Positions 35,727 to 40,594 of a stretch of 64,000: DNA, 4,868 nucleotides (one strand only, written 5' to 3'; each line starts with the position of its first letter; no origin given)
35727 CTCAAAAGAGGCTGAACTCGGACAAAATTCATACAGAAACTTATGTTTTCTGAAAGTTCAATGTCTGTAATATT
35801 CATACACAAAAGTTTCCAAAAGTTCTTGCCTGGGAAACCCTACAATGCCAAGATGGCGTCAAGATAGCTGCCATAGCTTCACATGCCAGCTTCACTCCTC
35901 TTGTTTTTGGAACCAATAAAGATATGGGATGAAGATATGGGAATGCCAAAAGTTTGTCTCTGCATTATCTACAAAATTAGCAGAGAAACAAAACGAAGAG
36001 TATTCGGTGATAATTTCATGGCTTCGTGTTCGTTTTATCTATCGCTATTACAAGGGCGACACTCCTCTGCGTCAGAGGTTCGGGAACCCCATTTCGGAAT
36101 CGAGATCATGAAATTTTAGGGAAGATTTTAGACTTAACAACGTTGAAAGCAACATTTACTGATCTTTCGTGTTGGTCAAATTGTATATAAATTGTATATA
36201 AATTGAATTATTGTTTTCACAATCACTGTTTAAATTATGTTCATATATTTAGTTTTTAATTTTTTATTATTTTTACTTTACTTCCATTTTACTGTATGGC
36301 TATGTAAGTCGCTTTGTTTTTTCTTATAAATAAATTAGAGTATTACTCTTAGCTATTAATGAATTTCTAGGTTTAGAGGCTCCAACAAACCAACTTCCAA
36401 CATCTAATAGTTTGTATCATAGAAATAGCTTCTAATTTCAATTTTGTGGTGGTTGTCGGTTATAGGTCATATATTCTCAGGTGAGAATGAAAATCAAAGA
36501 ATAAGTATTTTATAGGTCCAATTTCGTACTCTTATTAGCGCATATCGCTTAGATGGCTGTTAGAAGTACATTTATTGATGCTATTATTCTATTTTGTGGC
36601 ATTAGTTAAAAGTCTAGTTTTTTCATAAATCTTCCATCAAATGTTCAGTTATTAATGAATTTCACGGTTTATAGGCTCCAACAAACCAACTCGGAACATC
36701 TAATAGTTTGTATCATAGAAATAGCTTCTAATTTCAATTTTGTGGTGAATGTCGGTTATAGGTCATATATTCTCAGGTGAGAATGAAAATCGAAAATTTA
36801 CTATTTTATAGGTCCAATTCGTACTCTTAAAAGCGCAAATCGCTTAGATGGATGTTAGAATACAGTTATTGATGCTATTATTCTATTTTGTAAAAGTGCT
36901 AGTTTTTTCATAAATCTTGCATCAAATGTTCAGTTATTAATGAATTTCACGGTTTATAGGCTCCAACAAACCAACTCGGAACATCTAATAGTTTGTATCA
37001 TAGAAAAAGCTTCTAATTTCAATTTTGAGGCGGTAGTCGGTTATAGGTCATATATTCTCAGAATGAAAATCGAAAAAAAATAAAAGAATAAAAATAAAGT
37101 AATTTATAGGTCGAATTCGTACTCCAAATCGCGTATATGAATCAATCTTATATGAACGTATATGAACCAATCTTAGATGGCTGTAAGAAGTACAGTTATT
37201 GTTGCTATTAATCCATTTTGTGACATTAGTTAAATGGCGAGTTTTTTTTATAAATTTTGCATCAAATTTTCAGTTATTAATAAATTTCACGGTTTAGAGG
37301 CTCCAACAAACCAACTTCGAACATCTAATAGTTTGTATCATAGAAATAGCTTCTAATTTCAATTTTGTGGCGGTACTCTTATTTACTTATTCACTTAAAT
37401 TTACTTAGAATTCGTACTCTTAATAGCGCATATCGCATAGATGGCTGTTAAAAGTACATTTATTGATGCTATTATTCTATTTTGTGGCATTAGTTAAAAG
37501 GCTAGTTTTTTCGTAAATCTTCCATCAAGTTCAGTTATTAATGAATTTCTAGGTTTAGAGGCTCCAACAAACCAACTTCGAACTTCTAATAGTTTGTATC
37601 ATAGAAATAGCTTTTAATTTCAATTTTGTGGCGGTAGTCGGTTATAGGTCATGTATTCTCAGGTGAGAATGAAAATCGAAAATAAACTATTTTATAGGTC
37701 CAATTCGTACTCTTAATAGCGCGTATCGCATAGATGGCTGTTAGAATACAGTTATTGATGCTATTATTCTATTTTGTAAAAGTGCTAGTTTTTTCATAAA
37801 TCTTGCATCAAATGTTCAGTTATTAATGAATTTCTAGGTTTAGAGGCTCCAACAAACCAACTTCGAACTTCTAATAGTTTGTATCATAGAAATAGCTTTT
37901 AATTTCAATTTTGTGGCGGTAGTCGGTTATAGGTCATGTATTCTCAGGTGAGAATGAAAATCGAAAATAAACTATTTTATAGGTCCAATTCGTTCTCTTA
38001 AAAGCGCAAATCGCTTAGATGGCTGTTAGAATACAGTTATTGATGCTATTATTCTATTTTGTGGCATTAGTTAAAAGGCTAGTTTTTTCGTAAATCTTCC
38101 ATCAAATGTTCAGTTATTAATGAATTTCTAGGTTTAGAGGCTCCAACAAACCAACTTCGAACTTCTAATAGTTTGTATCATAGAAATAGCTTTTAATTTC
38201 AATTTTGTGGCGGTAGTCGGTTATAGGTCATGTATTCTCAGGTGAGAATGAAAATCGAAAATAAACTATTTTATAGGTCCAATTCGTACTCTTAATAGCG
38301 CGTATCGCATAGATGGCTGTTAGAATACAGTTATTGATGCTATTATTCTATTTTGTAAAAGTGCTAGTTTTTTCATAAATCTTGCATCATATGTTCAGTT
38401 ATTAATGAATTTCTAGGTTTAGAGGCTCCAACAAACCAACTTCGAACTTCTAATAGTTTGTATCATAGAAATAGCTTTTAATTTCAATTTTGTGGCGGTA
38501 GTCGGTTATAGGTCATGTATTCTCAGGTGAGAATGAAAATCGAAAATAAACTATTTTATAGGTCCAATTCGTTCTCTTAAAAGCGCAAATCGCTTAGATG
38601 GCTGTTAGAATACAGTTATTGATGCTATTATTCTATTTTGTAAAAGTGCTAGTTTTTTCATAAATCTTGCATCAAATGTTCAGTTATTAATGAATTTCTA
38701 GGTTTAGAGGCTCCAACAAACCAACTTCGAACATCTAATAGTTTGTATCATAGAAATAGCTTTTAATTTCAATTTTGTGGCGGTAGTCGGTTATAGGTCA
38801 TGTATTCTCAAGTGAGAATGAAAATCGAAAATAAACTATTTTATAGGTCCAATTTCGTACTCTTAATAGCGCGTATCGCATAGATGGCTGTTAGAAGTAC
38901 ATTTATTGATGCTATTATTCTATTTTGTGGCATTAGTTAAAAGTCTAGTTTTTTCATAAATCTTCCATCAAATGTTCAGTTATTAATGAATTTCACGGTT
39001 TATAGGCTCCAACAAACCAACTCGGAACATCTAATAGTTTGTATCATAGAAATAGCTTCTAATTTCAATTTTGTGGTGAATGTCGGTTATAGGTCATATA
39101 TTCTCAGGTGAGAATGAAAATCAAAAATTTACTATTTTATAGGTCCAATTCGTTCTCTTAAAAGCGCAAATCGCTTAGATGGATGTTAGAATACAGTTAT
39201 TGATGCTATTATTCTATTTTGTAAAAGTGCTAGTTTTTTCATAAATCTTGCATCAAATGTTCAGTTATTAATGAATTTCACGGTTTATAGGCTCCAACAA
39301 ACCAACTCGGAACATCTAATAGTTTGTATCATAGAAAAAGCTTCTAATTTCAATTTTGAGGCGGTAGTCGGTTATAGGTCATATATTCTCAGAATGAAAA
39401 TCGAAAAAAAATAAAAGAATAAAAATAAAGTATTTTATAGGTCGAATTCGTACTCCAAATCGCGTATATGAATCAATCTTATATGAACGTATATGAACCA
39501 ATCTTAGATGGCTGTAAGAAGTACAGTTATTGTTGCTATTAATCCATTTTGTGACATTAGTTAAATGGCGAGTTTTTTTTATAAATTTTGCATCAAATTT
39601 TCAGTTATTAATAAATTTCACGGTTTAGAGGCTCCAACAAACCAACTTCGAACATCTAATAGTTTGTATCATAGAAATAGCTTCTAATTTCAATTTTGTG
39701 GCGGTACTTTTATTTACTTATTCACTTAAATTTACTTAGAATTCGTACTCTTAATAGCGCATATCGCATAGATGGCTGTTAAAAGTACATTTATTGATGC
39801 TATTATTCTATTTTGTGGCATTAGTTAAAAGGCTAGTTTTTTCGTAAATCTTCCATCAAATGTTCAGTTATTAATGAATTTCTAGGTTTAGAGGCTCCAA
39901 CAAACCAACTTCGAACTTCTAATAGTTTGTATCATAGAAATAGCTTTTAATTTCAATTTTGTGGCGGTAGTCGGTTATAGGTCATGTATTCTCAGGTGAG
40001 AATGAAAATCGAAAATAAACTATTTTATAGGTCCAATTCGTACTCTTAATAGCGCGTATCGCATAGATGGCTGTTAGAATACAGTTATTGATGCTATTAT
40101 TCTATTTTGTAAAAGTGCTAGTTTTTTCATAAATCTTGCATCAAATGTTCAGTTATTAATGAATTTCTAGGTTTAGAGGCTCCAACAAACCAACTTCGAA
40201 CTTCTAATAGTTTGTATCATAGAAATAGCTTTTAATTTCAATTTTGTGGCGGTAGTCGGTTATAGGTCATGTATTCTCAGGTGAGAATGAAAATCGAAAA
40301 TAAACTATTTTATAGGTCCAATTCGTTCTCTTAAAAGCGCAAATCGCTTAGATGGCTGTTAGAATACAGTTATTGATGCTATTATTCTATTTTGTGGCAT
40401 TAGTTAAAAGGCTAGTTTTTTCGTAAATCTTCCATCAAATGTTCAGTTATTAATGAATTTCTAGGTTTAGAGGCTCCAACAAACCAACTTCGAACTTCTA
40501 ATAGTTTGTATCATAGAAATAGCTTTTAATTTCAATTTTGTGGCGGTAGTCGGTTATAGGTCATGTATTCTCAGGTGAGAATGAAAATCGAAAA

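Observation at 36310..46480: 10-kb satellite array with nested higher-order repeat architecture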

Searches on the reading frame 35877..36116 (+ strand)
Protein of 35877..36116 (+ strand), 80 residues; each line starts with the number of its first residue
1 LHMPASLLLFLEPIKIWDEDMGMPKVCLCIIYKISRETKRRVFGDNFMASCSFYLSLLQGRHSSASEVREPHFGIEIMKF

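Call 49: search_protein_families(library=pfam, proteins=[window:35877-36116:+], max_evalue=1)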
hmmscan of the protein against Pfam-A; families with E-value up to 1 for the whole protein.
window:35877-36116:+ (80 aa): 1 family
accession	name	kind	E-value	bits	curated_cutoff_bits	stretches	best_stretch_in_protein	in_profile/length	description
PF02796.21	HTH_7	-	0.17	12.5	23.8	1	22-43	21-42/45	Helix-turn-helix domain of resolvase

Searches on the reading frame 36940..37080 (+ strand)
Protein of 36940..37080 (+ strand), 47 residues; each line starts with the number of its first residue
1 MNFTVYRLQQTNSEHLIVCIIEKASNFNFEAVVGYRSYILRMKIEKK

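Call 61: list_cluster_members(proteins=[window:36940-37080:+, window:36655-36777:+, window:37234-37353:+, window:43756-43875:-, window:45111-45251:+, window:46009-46131:+, window:42686-42787:+, window:37199-37294:+, window:44969-45058:-, window:37051-37170:-])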
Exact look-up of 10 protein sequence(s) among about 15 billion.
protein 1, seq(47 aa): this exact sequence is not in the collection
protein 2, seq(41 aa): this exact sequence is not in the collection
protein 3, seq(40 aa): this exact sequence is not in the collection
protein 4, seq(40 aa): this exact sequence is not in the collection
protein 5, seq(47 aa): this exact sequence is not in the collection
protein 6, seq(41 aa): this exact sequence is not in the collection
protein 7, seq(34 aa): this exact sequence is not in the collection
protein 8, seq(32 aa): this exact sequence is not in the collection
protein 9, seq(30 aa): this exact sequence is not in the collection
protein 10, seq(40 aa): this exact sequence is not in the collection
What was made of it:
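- The short ORFs are absent from a 15-billion-protein collection (call 61).
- Tried and rejected: An exact look-up of ten short array ORFs gave 0 (call 61).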

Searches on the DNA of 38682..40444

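Call 37: search_rna_families(source=window, start=38682, end=40444, threshold=evalue, max_evalue=1)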
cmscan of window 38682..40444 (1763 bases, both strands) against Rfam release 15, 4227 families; matches with E-value up to 1: 0.
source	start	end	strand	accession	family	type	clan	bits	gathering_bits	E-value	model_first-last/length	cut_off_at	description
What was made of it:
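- No Rfam family matches even at E<=1 (call 37).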
